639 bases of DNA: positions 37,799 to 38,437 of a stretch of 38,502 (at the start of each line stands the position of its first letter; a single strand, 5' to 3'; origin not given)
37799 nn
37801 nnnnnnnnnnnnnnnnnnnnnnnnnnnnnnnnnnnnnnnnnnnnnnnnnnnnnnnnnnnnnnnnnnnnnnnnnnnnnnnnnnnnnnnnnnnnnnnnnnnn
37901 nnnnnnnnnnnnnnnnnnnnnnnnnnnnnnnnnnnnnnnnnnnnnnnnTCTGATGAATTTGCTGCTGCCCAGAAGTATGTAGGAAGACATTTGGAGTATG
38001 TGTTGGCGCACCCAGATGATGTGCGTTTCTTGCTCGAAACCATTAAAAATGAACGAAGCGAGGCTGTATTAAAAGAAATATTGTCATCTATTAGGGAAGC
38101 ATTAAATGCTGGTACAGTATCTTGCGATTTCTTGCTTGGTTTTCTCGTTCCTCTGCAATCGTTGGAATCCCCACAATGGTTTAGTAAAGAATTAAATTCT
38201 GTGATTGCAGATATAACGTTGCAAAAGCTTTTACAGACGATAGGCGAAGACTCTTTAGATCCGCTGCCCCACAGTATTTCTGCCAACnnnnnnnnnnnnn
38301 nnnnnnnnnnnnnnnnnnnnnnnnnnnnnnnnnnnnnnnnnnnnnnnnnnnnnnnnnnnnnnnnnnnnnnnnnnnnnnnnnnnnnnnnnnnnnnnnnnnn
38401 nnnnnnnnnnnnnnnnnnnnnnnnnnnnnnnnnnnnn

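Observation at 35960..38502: Hidden ORF of more than 840 codons runs off the window end and encodes an unrecognisable protein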

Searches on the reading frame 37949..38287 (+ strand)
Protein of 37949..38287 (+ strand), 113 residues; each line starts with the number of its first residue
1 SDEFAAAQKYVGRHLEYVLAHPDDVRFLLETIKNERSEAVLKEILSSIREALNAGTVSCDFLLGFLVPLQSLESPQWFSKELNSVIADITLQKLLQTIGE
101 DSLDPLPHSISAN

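Call 51: find_homologous_proteins(query=A2, max_evalue=10)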
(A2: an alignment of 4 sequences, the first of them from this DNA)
Query A2 (4 sequences): 241 candidates shared short words with the query, none scored E <= 10.

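Call 61: predict_structure(alignment_id=A2)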
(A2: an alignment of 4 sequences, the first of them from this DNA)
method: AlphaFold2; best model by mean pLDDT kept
length: 113 residues; sequences in the alignment: 4
mean_pLDDT: 73.3   pTM: 0.59
mean pLDDT of the five models: 73.3, 72.1, 69.4, 68.6, 65.0
residues with pLDDT >= 90: 0; 70-90: 84; 50-70: 18; < 50: 11
segments of 3 or more residues with pLDDT < 50: 103-113
pLDDT, mean of each block of 10 residues (from residue 1): 59 71 78 74 81 80 83 82 86 75 47 42
secondary structure, 60 per line:
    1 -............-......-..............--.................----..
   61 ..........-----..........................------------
elements in order: H2-13 H15-20 H22-35 H38-54 H59-70 H76-101
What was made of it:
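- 38033..38368 (+): Repeat unit M2 (residues 692-803), 36% identical to M1 over 109 aligned codons. In call 61, an overlapping slice of this repeat (residues 664-776, the first sequence of alignment A2) modelled at pLDDT 73, pTM 0.59, six helices by DSSP.
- On Spectrin-like or other three-helix-bundle tandem repeats: Call 61 (six helices by DSSP in 113 residues).
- The repeat unit has a foldable helical model (call 61).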

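Call 63: fold_search(model_id=the predicted structure, library=pdb)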
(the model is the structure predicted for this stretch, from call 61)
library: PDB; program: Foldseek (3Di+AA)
matches with E <= 10: 120; with E <= 0.001: 0
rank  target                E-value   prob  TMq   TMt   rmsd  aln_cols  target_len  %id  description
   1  3fse_A                8.3e-01  0.21  0.30  0.13  13.1       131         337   16  Crystal structure of a two-domain protein containing dj-1/thij/pfpi-like and ferritin-like domains (ava_4496) from ana (released 2009-02-03)
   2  9had_A                1.4e+00  0.20  0.28  0.27  16.0        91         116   13  Der f 21 dust mite allergen with computationally designed DerF21_b10 binder (released 2024-12-18)
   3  9had_B                1.6e+00  0.16  0.28  0.28  17.3        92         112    9  Der f 21 dust mite allergen with computationally designed DerF21_b10 binder (released 2024-12-18)
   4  9gm7_C                2.0e+00  0.05  0.18  0.07  16.8       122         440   17  MukBEF in a nucleotide-bound state with open neck gate (monomer) (released 2025-03-26)
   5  4hwh_D                2.1e+00  0.14  0.27  0.33   8.3        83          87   16  Crystal structure of ATBAG4 (released 2013-05-29)
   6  3rpu_X                2.1e+00  0.11  0.27  0.11  16.9       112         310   16  Crystal structure of the MukE-MukF complex (released 2012-03-14)
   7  7qg6_H                2.5e+00  0.25  0.42  0.24   5.6        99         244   14  Co-crystal structure of UPF3A-RRM-NOPS-L with UPF2-MIF4GIII (released 2022-07-20)
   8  5cwj                  2.7e+00  0.57  0.47  0.35   2.8        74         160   12  Crystal structure of de novo designed helical repeat protein DHR49 (released 2015-12-16)
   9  4n84_A                2.8e+00  0.15  0.36  0.22   6.5        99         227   14  Crystal structure of 14-3-3zeta in complex with a 12-carbon-linker cyclic peptide derived from ExoS (released 2014-02-19)
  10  9gm9_D                2.8e+00  0.04  0.18  0.09  16.8       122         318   17  MukBEF in a DNA capture state (released 2025-03-26)
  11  8fin_B                3.0e+00  0.16  0.39  0.28   5.9       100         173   17  Multi-state design of two-state switchable hinge proteins (released 2023-08-16)
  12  1q6a_A                3.0e+00  0.15  0.30  0.32   7.7        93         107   15  Solution Structure of the C-terminal Domain of Thermosynechococcus elongatus KaiA (ThKaiA180C); Averaged Minimized Str (released 2003-08-19)
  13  6zv0_MODEL_1_A        3.2e+00  0.16  0.36  0.42   5.6        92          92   13  TFIIS N-terminal domain (TND) from human LEDGF/p75 (released 2021-12-01)
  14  5yrq_D                3.2e+00  0.08  0.29  0.28  15.2       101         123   15  Crystal structure of Rad5 and Rev1 (released 2019-03-20)
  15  8gaa_A                3.4e+00  0.28  0.48  0.30   7.9       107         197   18  C6HR1_4r: Extendable repeat protein hexamer (released 2023-08-30)
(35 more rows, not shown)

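Call 86: fold_search(model_id=the predicted structure, library=viral)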
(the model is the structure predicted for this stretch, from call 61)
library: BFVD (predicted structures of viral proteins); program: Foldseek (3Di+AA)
matches with E <= 10: 166; with E <= 0.001: 0
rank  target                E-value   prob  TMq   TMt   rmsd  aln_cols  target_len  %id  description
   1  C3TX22                9.1e-01  0.25  0.29  0.36  11.6       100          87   15  Uncharacterized protein [Euproctis pseudoconspersa nucleopolyhedrovirus]
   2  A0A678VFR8            1.2e+00  0.13  0.27  0.07  18.6       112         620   14  Tail adsorption protein [Lactococcus phage vB_Llc_bIBBAm4]
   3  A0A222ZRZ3            1.4e+00  0.44  0.43  0.33   9.9        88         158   12  (no name in the UniProt tables at hand)
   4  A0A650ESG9            1.5e+00  0.15  0.33  0.13  17.3       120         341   18  (no name in the UniProt tables at hand)
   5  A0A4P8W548            1.8e+00  0.66  0.45  0.33   6.3        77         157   16  (no name in the UniProt tables at hand)
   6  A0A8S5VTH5            1.8e+00  0.23  0.40  0.16   6.7       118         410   12  (no name in the UniProt tables at hand)
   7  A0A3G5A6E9            1.9e+00  0.25  0.40  0.22   6.3        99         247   17  Tetratricopeptide repeat protein [Hyperionvirus sp.]
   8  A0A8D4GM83            1.9e+00  0.11  0.29  0.27  16.9       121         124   14  (no name in the UniProt tables at hand)
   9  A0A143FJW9            2.4e+00  0.16  0.36  0.33  10.8       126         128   13  Uncharacterized protein [Bacillus phage Vinny]
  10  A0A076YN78            2.5e+00  0.13  0.27  0.33  12.0        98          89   14  (no name in the UniProt tables at hand)
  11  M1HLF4                2.5e+00  0.11  0.30  0.14   9.3        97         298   11  Uncharacterized protein [Paramecium bursaria Chlorella virus CVA-1]
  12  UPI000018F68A         2.6e+00  0.28  0.45  0.17   7.5       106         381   13  (no name look-up for this kind of identifier)
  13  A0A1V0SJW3            2.8e+00  0.47  0.46  0.48   6.8        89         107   12  Uncharacterized protein [Klosneuvirus KNV1]
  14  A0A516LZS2            2.8e+00  0.35  0.37  0.37   5.2        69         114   16  (no name in the UniProt tables at hand)
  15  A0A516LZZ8            2.8e+00  0.18  0.37  0.46   8.5        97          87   11  (no name in the UniProt tables at hand)
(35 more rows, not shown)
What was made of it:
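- Tried and rejected: The model of the repeat unit is usable, but it matches nothing (calls 61, 63, 86).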
